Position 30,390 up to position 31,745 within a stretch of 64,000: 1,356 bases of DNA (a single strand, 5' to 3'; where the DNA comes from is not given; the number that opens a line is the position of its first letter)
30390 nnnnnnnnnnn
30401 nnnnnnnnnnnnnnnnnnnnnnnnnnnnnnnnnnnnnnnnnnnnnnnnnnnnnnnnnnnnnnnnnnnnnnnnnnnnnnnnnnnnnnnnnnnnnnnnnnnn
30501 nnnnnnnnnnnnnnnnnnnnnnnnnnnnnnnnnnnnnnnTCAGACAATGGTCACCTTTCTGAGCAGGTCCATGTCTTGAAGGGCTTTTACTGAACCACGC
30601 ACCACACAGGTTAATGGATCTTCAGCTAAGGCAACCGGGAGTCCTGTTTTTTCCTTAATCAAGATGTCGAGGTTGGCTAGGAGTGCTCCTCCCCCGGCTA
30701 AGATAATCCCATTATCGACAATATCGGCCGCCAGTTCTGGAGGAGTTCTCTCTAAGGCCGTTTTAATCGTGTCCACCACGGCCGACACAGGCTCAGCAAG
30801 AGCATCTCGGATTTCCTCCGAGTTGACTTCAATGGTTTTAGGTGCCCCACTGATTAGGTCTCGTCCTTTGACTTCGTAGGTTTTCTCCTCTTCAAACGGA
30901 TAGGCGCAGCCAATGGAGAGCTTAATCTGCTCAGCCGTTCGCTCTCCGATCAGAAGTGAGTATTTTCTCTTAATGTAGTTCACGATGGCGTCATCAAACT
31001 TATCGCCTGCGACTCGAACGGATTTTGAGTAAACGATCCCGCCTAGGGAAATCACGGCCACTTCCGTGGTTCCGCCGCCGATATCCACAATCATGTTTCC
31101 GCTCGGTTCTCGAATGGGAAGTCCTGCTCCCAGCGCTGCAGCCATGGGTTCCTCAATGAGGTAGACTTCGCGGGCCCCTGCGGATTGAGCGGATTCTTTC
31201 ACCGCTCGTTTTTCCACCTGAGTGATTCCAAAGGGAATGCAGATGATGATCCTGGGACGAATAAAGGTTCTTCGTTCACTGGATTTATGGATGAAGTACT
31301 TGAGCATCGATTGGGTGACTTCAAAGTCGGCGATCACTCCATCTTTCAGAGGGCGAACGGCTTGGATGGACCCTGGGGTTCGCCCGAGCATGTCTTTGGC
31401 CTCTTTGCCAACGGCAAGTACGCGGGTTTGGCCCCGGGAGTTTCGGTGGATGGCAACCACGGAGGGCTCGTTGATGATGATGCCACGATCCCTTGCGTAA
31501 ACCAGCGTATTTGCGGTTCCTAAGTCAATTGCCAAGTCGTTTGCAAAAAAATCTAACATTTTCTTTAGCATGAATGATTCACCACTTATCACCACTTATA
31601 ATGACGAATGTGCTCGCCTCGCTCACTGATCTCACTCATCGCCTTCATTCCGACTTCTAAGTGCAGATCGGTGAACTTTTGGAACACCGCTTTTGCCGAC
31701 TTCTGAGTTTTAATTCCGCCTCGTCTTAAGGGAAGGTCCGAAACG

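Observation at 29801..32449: mreB is sandwiched in an operon with a PNP-family nucleosidase and a YcgR-type c-di-GMP effector instead of mreCD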

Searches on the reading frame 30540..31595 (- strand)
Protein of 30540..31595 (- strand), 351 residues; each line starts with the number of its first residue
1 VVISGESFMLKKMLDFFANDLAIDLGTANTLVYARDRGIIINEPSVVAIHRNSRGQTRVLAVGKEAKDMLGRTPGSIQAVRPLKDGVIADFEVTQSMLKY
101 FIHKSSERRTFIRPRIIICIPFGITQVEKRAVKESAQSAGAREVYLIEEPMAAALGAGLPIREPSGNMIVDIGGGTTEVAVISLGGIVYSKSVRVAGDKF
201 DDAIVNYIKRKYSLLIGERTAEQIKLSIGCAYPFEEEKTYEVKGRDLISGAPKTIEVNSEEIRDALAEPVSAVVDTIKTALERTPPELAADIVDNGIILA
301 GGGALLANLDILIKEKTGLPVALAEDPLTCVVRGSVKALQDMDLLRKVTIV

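Call 3: search_protein_families(library=pfam, proteins=[window:30540-31595:-], max_evalue=0.01)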
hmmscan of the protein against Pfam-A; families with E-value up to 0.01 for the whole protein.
window:30540-31595:- (351 aa): 6 families
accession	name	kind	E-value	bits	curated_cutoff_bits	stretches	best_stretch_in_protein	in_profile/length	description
PF06723.19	MreB_Mbl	-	2.8e-153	509.9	27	1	19-345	2-325/327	MreB/Mbl protein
PF14450.12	FtsA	-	2e-13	51.3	31.8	1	169-326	2-112/127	Cell division protein FtsA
PF00012.26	HSP70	-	6e-11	41.7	20.6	1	116-212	136-238/599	Hsp70 protein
PF00022.25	Actin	-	1.2e-10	41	27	1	22-211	8-190/410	Actin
PF11104.14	PilM_2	-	1.8e-06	27.6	27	0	167-207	182-222/340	Type IV pilus assembly protein PilM;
PF21522.3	MreB-like_C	-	0.0068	17.4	27.8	0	169-306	1-116/123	Archaeal actin homologue MreB-like, C-terminal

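Call 4: search_protein_families(library=ncbifam, proteins=[window:30540-31595:-], max_evalue=0.01)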
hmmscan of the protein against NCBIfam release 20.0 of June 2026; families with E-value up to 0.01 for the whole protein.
window:30540-31595:- (351 aa): 20 families
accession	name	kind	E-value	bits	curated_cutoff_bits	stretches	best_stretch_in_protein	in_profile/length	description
NF010539.0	PRK13927.1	subfamily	9.9e-164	544.1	293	1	14-348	2-335/339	rod shape-determining protein MreB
TIGR00904.1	mreB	subfamily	4.3e-159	529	365.75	1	17-346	1-333/334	MreB/Mrl family cell shape determining protein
NF010540.1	PRK13929.1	exception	1.9e-127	424.9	515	1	16-347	2-332/334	rod-share determining protein MreBH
NF040964.1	MamK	subfamily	2.3e-23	82.8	400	1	21-342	3-322/335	MamK family actin-like protein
NF053558.1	BeeR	equivalog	4.2e-21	75.3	530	1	77-315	65-306/349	BeeR family actin-like protein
NF011660.0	PRK15080.1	equivalog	9.4e-15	54.5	182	1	78-198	59-174/277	ethanolamine utilization protein EutJ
TIGR01991.1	HscA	equivalog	1e-14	54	708.55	1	84-304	101-324/600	Fe-S protein assembly chaperone HscA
TIGR01174.1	ftsA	equivalog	4.4e-14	52.4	175.85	1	165-325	196-346/371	cell division protein FtsA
NF003520.0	PRK05183.1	subfamily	2.6e-13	49.3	620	1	84-304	121-344/621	Fe-S protein assembly chaperone HscA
TIGR02529.1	EutJ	subfamily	1.2e-12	47.8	152.1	1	76-200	24-143/239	ethanolamine utilization protein EutJ family protein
NF009947.0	PRK13411.1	equivalog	7.6e-12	44.1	1002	1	116-212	136-238/662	molecular chaperone DnaK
NF009946.0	PRK13410.1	equivalog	2.4e-11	42.6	1019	1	88-212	110-239/669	molecular chaperone DnaK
NF001413.0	PRK00290.1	equivalog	6.1e-11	41.4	648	1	116-212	136-236/625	molecular chaperone DnaK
TIGR02350.1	prok_dnaK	equivalog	7.1e-11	41.2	822.55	1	114-212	131-235/596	molecular chaperone DnaK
TIGR01175.1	pilM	subfamily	2.9e-09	36.4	133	1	167-331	190-319/348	type IV pilus assembly protein PilM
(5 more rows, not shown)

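Call 40: find_related_loci(query=window:30540-31571:-, collection=genome_contigs, flank=6000)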
Query window:30540-31571:- (343 aa) in genome_contigs; peptide patterns used: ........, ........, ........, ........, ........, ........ (x = any residue, [..] = any of these).
600 stretches matched a pattern (row limit reached: there are more); 597 encode a relative of the query (tblastn E <= 1e-3); the best 80 are kept; 80 distinct loci.
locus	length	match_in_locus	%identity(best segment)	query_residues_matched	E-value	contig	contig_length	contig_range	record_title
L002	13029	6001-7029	97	1-343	0e+0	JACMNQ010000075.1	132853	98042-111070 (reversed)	MAG: Oligoflexia bacterium isolate LF-bin-178 FL-bin-178-contig-k141_2637352, whole genome shotgun sequence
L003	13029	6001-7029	89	1-343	0e+0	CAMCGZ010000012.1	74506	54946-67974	MAG: Bdellovibrio sp. ZAP7 isolate MsE-30jul19-120 genome assembly, contig: MsE-30jul19-C426, whole genome shotgun seque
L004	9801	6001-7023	89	1-341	0e+0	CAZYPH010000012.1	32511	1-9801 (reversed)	MAG TPA_asm: uncultured Oligoflexia bacterium isolate SRP286056_co2_185 genome assembly, contig: NODE_1866_length_32511_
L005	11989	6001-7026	82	1-341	0e+0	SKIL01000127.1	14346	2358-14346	MAG: Bacteriovoracaceae bacterium isolate CSBr16_61 CSBr16-4038, whole genome shotgun sequence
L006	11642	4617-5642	82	1-341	0e+0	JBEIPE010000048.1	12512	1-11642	MAG: Halobacteriovoraceae bacterium isolate Sample-106-S6-bin-4 Sample_106_S6-bin_4-k141_2399066, whole genome shotgun s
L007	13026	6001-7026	82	1-341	0e+0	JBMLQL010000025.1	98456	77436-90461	MAG: Bacteriovoracaceae bacterium isolate LE_288502 NODE_173_length_98456_cov_11.692920, whole genome shotgun sequence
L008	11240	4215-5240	81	1-341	0e+0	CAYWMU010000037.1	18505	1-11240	MAG TPA_asm: uncultured Bacteriovorax sp. isolate binchicken_co173_246 genome assembly, contig: NODE_10241_length_18505_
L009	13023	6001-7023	80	1-340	0e+0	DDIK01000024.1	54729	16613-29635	MAG TPA_asm: Bacteriovorax sp. UBA1852 UBA1852_contig_18449, whole genome shotgun sequence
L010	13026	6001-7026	80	1-341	0e+0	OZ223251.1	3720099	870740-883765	MAG: Bacteriovoracaceae bacterium isolate 56684ba0-df17-47c9-bcf5-ee076427a4fa genome assembly, chromosome: 1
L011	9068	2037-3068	73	1-342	1e-174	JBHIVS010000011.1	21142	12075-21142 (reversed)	MAG: Pseudobdellovibrionaceae bacterium isolate MAG4 WDNA01_bin.13.permissive_11, whole genome shotgun sequence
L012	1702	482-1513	73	1-342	0e+0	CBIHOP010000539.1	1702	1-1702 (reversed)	MAG TPA_asm: uncultured Bacteriovorax sp. isolate SRR18156198_concoct_45 genome assembly, contig: ERZ27336860.21757, who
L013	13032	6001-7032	72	1-342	3e-174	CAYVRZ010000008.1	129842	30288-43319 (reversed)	MAG TPA_asm: uncultured Pseudobdellovibrionaceae bacterium isolate SRP302895_co1_334 genome assembly, contig: NODE_285_l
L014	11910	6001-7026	80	1-341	6e-174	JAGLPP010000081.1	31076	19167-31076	MAG: Bacteriovoracaceae bacterium isolate RS_8_16 ROV157_8.bin.16.fa_81, whole genome shotgun sequence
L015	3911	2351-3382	72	1-342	6e-180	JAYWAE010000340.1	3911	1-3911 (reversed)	MAG: Pseudobdellovibrionaceae bacterium isolate GL92_UP_concoct_173 GL92_UP_concoct_173_339, whole genome shotgun sequen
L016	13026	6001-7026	70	1-342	5e-165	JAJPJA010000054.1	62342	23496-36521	MAG: Proteobacteria bacterium isolate Centralia_MAG_399 k107_169635, whole genome shotgun sequence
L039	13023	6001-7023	70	1-342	1e-159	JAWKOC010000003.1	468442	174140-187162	MAG: Bdellovibrionota bacterium isolate ABC1.69 ABC1.69.fa-3, whole genome shotgun sequence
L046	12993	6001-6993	76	1-329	6e-172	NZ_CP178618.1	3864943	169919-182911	Bdellovibrio sp. HCB209 chromosome, complete genome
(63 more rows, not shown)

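Call 44: search_protein_families(library=pfam, proteins=[L046:7074-7544:+, L046:7525-8535:+, L046:8532-10508:+, L046:4197-5828:+, L004:7049-7477:-, L004:7484-8875:-, L003:7661-8137:+, L006:5655-6488:+, L009:7008-7838:+, L039:7034-7855:+], max_evalue=0.01)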
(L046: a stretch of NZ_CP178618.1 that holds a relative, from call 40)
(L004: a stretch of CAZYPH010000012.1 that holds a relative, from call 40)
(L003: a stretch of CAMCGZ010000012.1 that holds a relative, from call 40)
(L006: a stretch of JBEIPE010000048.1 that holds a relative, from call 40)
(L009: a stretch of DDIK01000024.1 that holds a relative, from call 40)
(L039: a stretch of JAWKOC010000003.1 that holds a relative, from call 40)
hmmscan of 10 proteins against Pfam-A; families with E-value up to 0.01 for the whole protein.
L046:7074-7544:+ (156 aa): 2 families
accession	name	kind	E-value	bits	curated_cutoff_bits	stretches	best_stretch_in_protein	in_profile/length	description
PF04545.22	Sigma70_r4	-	0.00074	19.4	24.1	1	116-139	25-48/50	Sigma-70, region 4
PF08281.18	Sigma70_r4_2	-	0.0015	18.5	25.7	1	116-139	31-54/54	Sigma-70, region 4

L046:7525-8535:+ (336 aa): 1 family
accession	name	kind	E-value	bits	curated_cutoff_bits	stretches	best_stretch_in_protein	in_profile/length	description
PF13490.11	zf-HC2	-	0.00029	21.3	22.2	1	25-49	5-29/35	Putative zinc-finger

L046:8532-10508:+ (658 aa): 5 families
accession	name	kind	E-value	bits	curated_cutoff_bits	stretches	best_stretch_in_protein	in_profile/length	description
PF02518.31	HATPase_c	-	1.6e-25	90.1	26.4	1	530-644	4-108/111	Histidine kinase-, DNA gyrase B-, and HSP90-like ATPase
PF00672.30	HAMP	-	3.7e-07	30.8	25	1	309-358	2-51/53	HAMP domain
PF00512.31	HisKA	-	1.5e-05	25.4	26.9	1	395-441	2-50/66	His Kinase A (phospho-acceptor) domain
PF06228.19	ChuX_HutX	-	0.001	19.4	25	1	67-132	67-129/134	Haem utilisation ChuX/HutX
PF14501.12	HATPase_c_5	-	0.0088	16.4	22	0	531-635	5-94/102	GHKL domain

L046:4197-5828:+ (543 aa): 5 families
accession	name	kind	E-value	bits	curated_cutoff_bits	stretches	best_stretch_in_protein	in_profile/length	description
PF01266.30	DAO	-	3.4e-54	185.2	27.9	1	22-379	1-352/353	FAD dependent oxidoreductase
PF16901.10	DAO_C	-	9.5e-14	51.8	31.4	1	425-521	17-125/126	C-terminal domain of alpha-glycerophosphate oxidase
PF12831.13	FAD_oxidored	-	6.3e-05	22.9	27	1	22-88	1-67/416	FAD dependent oxidoreductase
PF13450.12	NAD_binding_8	-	0.00011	22.8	21.9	1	25-63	1-39/68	NAD(P)-binding Rossmann-like domain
PF07992.20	Pyr_redox_2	-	0.00017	21.6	26.1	0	21-61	1-42/291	Pyridine nucleotide-disulphide oxidoreductase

L004:7049-7477:- (142 aa): 1 family
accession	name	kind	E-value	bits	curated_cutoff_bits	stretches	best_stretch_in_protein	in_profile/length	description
PF01878.24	EVE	-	2.6e-43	147.9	23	1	3-138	1-145/145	EVE domain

L004:7484-8875:- (463 aa): 2 families
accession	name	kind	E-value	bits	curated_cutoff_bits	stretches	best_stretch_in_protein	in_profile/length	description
PF05193.26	Peptidase_M16_C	-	3.9e-19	69.7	23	1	197-367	2-170/181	Peptidase M16 inactive domain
PF00675.25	Peptidase_M16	-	1.7e-16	60.9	22.3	1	48-160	6-118/149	Insulinase (Peptidase family M16)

L003:7661-8137:+ (158 aa): 1 family
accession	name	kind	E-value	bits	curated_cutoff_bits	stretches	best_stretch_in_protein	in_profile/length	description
PF13640.12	2OG-FeII_Oxy_3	-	1.6e-06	29.4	27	1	88-154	15-94/98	2OG-Fe(II) oxygenase superfamily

L006:5655-6488:+ (278 aa): 1 family
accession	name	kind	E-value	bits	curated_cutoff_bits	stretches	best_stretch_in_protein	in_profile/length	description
PF07238.19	PilZ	-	7.9e-06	26.6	22.5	1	169-259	19-99/102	PilZ domain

L009:7008-7838:+ (277 aa): 0 families

L039:7034-7855:+ (273 aa): 1 family
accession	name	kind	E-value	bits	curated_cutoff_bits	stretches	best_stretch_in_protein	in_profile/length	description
PF04085.20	MreC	-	3.1e-45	154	28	1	120-265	1-146/147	Rod shape-determining protein MreC, barrel core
